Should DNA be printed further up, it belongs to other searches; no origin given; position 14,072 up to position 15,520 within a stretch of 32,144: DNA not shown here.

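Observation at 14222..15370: UDP-sulfoquinovose synthase (SqdB/SQD1) homolog embedded in a polysaccharide cluster rather than a sulfolipid operon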

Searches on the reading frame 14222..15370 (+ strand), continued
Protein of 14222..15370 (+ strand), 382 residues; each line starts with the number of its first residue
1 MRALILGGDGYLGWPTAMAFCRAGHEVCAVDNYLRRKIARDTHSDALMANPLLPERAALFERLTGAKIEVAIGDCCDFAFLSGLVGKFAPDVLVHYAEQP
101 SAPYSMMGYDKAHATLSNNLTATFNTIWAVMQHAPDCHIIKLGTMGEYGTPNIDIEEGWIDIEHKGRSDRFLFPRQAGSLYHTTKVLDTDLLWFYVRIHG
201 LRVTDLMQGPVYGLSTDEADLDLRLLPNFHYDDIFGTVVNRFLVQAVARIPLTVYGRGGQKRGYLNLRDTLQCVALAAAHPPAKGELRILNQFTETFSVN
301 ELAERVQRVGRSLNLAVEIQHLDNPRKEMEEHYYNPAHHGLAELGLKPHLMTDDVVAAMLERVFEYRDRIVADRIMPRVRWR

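Call 70: search_protein_families(library=pfam, proteins=[L054:7120-7866:+, L074:8131-8937:+, L014:6146-7138:+, L084:12172-12936:-, L084:16863-18095:-, L084:18348-20699:-], max_evalue=0.001)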
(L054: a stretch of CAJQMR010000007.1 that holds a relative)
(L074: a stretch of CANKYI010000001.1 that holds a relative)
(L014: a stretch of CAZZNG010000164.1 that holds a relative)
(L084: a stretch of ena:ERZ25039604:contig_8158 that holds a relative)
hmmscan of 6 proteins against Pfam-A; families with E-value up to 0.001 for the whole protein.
L054:7120-7866:+ (248 aa): 1 family
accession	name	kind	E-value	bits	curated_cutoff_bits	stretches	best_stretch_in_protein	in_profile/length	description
PF01507.26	PAPS_reduct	-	1.6e-44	152.4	22.5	1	31-200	2-175/175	Phosphoadenosine phosphosulfate reductase domain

L074:8131-8937:+ (268 aa): 1 family
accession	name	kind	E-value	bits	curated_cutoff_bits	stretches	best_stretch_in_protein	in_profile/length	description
PF01507.26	PAPS_reduct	-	1e-41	143.3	22.5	1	60-226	3-175/175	Phosphoadenosine phosphosulfate reductase domain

L014:6146-7138:+ (330 aa): 8 families
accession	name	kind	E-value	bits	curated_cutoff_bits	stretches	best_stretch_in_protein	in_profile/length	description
PF01370.27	Epimerase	-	2.2e-44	152.1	20.9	1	8-249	2-239/240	NAD dependent epimerase/dehydratase family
PF16363.11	GDP_Man_Dehyd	-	1.7e-31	110.3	27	1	8-274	1-273/332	GDP-mannose 4,6 dehydratase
PF01073.25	3Beta_HSD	-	8e-21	74.7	22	1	8-238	1-229/280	3-beta hydroxysteroid dehydrogenase/isomerase family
PF13460.12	NAD_binding_10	-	1.5e-14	54.7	27.2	1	58-186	34-146/184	NAD(P)H-binding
PF04321.23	RmlD_sub_bind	-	4.6e-14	52.6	27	1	6-243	2-202/287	RmlD substrate binding domain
PF07993.18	NAD_binding_4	-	6.5e-12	45.6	20.1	1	9-192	1-212/258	Male sterility protein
PF02719.21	Polysacc_synt_2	-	2.9e-11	43.5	20.2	1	7-138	1-131/293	Polysaccharide biosynthesis protein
PF05368.20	NmrA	-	0.00011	22.4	27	1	5-135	3-107/298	NmrA-like family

L084:12172-12936:- (254 aa): 0 families

L084:16863-18095:- (410 aa): 0 families

L084:18348-20699:- (783 aa): 0 families

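Call 95: find_homologous_proteins(query=P0121, max_evalue=1e-50)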
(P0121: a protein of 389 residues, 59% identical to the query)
Query P0121 (389 aa): 8000 proteins with E <= 1e-50 among 8000 candidates; the best 120 are listed.
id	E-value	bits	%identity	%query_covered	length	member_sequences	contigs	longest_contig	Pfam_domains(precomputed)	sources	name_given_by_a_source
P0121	2.8e-268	907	100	100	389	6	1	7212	PF16363.12,PF01370.28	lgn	-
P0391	4.8e-172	590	64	98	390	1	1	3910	PF16363.12,PF01370.28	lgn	-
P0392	5.5e-171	587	67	98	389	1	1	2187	PF16363.12,PF01370.28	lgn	-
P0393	9.2e-161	553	62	99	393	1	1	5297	PF16363.12,PF01370.28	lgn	-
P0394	7.3e-159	547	61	99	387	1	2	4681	PF16363.12,PF01370.28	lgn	-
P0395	1.8e-158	546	61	99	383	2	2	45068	PF16363.12,PF01370.28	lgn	-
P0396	4.3e-158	544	61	98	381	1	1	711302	PF16363.12,PF01370.28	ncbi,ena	-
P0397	2.2e-157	542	61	98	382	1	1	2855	PF16363.12,PF01370.28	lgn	-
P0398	2.9e-157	542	60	99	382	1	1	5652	PF16363.12,PF01370.28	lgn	-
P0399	3.1e-157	542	61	99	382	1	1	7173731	PF16363.12,PF01370.28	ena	-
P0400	8.6e-157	540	61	99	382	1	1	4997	PF16363.12,PF01370.28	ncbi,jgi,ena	-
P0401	8.8e-157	540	61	99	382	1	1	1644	PF16363.12,PF01370.28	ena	-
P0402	1.0e-156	540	61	99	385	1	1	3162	PF16363.12,PF01370.28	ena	-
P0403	1.5e-156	539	61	99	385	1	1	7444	PF16363.12,PF01370.28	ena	-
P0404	3.1e-156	538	61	99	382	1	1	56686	PF16363.12,PF01370.28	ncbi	-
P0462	5.0e-154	531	60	99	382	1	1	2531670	PF16363.12,PF01370.28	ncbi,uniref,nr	ncbi:NAD-dependent epimerase/dehydratase family protein [Desulfohalovibrio reitneri]|uniref:NAD-depe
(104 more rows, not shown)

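Call 96: find_encoding_contigs(protein=P0121, flank=7000, max_places=2)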
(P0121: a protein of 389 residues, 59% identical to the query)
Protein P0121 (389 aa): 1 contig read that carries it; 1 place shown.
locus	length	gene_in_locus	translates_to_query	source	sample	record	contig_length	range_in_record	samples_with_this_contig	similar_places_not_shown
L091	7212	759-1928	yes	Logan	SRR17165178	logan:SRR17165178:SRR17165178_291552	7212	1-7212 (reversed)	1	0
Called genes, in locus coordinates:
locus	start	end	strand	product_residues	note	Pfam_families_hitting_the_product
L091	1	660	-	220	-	?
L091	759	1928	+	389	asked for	PF01370:Epimerase, PF16363:GDP_Man_Dehyd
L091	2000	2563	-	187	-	PF13489:Methyltransf_23 (weak)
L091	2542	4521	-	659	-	PF00535:Glycos_transf_2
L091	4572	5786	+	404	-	PF13532:2OG-FeII_Oxy_2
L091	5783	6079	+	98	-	-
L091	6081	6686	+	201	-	PF00081:Sod_Fe_N, PF02777:Sod_Fe_C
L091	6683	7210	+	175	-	?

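Call 97: find_encoding_contigs(protein=P0462, flank=10000, max_places=1)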
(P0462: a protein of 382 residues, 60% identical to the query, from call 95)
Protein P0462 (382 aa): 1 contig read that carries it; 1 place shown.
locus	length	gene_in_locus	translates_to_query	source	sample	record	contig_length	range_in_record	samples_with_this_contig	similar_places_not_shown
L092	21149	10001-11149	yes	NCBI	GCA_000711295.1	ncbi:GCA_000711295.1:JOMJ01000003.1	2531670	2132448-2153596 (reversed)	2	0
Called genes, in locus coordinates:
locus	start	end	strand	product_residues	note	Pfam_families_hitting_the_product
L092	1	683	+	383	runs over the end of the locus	PF13237:Fer4_10 (faint), PF13183:Fer4_8 (weak)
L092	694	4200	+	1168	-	PF12831:FAD_oxidored, PF13237:Fer4_10, PF12838:Fer4_7, PF13187:Fer4_9, PF00890:FAD_binding_2, PF12831:FAD_oxidored, PF12838:Fer4_7, PF13237:Fer4_10, +21 more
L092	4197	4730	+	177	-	PF13237:Fer4_10 (faint), PF13183:Fer4_8, PF13187:Fer4_9, PF13534:Fer4_17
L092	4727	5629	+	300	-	PF02754:CCG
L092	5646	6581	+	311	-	PF00582:Usp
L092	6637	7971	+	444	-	PF12797:Fer4_2 (faint), PF12838:Fer4_7 (weak), PF13183:Fer4_8, PF13187:Fer4_9 (weak), PF13237:Fer4_10 (faint), PF13534:Fer4_17, PF02754:CCG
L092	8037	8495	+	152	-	PF00565:SNase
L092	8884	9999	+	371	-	PF00106:adh_short (weak), PF01073:3Beta_HSD, PF01370:Epimerase, PF02719:Polysacc_synt_2, PF04321:RmlD_sub_bind, PF05368:NmrA, PF16363:GDP_Man_Dehyd, PF13460:NAD_binding_10, +1 more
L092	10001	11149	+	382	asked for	PF01370:Epimerase, PF16363:GDP_Man_Dehyd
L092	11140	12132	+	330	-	PF01073:3Beta_HSD, PF01370:Epimerase, PF02719:Polysacc_synt_2, PF04321:RmlD_sub_bind, PF07993:NAD_binding_4, PF16363:GDP_Man_Dehyd, PF13460:NAD_binding_10 (weak)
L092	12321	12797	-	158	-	-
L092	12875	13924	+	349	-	PF00072:Response_reg, PF07719:TPR_2 (faint), PF13414:TPR_11 (faint)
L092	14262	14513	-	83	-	-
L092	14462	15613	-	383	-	PF01663:Phosphodiest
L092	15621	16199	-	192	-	-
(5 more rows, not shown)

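Call 107: predict_structure(alignment_id=A2)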
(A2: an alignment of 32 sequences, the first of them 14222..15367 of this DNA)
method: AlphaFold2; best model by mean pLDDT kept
length: 382 residues; sequences in the alignment: 32
mean_pLDDT: 82.5   pTM: 0.86
mean pLDDT of the five models: 82.5, 81.9, 81.0, 79.0, 78.2
residues with pLDDT >= 90: 192; 70-90: 110; 50-70: 37; < 50: 43
segments of 3 or more residues with pLDDT < 50: 147-168, 170-172, 174-177, 328-337, 379-382
pLDDT, mean of each block of 10 residues (from residue 1): 95 95 98 85 81 96 98 95 98 86 73 86 95 97 56 43 45 47 74 88 85 91 90 75 93 74 86 96 91 85 96 96 58 50 89 95 93 68 43
secondary structure, 60 per line:
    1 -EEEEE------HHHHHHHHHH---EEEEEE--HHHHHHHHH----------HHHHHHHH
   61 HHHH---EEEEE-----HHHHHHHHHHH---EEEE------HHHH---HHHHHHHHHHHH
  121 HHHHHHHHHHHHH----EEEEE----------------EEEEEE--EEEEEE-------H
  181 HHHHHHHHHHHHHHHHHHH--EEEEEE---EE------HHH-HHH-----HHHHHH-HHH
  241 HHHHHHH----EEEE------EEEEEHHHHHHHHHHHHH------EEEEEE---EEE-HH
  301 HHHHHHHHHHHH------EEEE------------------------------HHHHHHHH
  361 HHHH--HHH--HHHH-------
elements in order: E2-6 H13-22 E26-31 H34-42 H53-64 E68-72 H78-88 E92-95 H102-105 H109-133 E138-142 E159-164 E167-172 H180-199 E202-207 H231-236 H238-247 E252-255 E262-266 H267-279 E286-291 E295-297 H299-312 E319-322 H353-364 H372-375

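Call 109: fold_search(model_id=the predicted structure, library=pdb)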
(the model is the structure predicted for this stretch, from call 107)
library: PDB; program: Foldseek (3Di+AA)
matches with E <= 10: 1976; with E <= 0.001: 1543
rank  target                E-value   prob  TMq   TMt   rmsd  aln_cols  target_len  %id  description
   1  1qrr                  6.5e-39  1.00  0.87  0.86   9.1       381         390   48  CRYSTAL STRUCTURE OF SQD1 PROTEIN COMPLEX WITH NAD AND UDP-GLUCOSE (released 1999-11-10)
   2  1i24                  1.1e-38  1.00  0.87  0.85   9.1       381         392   48  HIGH RESOLUTION CRYSTAL STRUCTURE OF THE WILD-TYPE PROTEIN SQD1, WITH NAD AND UDP-GLUCOSE (released 2003-07-01)
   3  1i2b                  3.1e-38  1.00  0.87  0.85   9.1       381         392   48  CRYSTAL STRUCTURE OF MUTANT T145A SQD1 PROTEIN COMPLEX WITH NAD AND UDP-SULFOQUINOVOSE/UDP-GLUCOSE (released 2003-07-01)
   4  1orr_C                3.4e-17  1.00  0.64  0.72   9.0       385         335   20  Crystal Structure of CDP-Tyvelose 2-Epimerase complexed with NAD and CDP (released 2003-08-26)
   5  7ys9_A                9.0e-17  1.00  0.61  0.74   9.5       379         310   19  Crystal Structure of UDP-glucose 4-epimerase (Rv3634c) in complex with both UDP-Glucose and UDP-Galactose in chainA fr (released 2023-08-16)
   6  7yst_A                1.4e-16  1.00  0.62  0.75   9.2       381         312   19  Crystal Structure of UDP-glucose 4-epimerase (Rv3634c) in complex with both UDP-glucose and UDP-galactose in chain B f (released 2023-08-16)
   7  2hun_B                2.4e-16  1.00  0.63  0.72   8.3       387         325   16  Crystal structure of hypothetical protein PH0414 from Pyrococcus horikoshii OT3 (released 2007-01-26)
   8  1orr_A                2.4e-16  1.00  0.61  0.69   9.2       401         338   18  Crystal Structure of CDP-Tyvelose 2-Epimerase complexed with NAD and CDP (released 2003-08-26)
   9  2p5u_A                2.5e-16  1.00  0.62  0.75   8.6       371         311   20  Crystal structure of Thermus thermophilus HB8 UDP-glucose 4-epimerase complex with NAD (released 2007-04-17)
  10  7ys8_A                2.8e-16  1.00  0.62  0.75   8.7       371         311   19  Crystal Structure of UDP-glucose 4-epimerase (Rv3634c) from Mycobacterium tuberculosis (released 2023-08-16)
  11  7ys8_B                2.9e-16  1.00  0.64  0.78   8.0       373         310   18  Crystal Structure of UDP-glucose 4-epimerase (Rv3634c) from Mycobacterium tuberculosis (released 2023-08-16)
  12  1orr_D                5.6e-16  1.00  0.64  0.72   8.7       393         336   20  Crystal Structure of CDP-Tyvelose 2-Epimerase complexed with NAD and CDP (released 2003-08-26)
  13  8sk0_A                6.5e-16  1.00  0.62  0.71   9.1       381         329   18  Crystal structure of EvdS6 decarboxylase in ligand bound state (released 2023-08-09)
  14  2pk3_A                9.5e-16  1.00  0.61  0.75   8.9       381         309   18  Crystal Structure of a GDP-4-keto-6-deoxy-D-mannose reductase (released 2008-03-25)
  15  6k0g                  9.5e-16  1.00  0.65  0.73   8.6       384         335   19  Crystal Structure of UDP-glucose 4-epimerase from Bifidobacterium longum in complex with NAD+ and UDP (released 2019-08-07)
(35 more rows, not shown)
